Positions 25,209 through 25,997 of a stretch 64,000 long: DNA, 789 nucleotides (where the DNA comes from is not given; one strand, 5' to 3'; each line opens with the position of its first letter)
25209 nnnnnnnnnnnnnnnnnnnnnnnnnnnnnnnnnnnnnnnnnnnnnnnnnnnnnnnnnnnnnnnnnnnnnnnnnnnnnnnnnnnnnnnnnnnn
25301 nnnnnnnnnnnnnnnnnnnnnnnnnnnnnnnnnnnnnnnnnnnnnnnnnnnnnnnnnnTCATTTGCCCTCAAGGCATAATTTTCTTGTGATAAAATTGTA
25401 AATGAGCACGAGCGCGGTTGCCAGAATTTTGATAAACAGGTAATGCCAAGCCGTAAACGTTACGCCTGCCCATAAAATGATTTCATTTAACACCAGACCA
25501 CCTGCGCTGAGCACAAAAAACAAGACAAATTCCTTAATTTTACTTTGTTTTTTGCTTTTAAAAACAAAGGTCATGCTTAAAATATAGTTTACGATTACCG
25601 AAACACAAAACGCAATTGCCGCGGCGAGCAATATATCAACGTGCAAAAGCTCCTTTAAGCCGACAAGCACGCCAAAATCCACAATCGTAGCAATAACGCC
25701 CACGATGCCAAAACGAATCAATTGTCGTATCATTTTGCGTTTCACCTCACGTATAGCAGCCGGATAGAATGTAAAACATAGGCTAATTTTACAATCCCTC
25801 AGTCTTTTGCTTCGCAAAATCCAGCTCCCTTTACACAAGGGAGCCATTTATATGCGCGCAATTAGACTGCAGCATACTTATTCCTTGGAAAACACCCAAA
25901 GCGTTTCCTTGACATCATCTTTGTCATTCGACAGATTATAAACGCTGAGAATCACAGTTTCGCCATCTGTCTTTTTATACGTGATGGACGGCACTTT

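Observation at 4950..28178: A ~23-kb Wzx/Wzy exopolysaccharide locus interspersed with four c-di-GMP signalling proteins and lacking the usual Gram-positive control genes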

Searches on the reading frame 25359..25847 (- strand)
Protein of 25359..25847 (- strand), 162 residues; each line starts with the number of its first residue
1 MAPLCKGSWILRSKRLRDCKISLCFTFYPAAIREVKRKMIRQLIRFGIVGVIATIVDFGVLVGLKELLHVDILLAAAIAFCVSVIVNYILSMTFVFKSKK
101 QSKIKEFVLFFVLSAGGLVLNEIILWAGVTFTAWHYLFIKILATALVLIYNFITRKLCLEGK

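Call 3: search_protein_families(library=pfam, proteins=[window:25359-25847:-], max_evalue=0.01)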
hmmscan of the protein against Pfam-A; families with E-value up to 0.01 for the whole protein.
window:25359-25847:- (162 aa): 1 family
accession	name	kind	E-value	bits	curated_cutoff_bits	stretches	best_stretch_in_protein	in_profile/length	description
PF04138.20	GtrA_DPMS_TM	-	2.4e-26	92.6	26.1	1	45-157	1-114/117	GtrA/DPMS, transmembrane domain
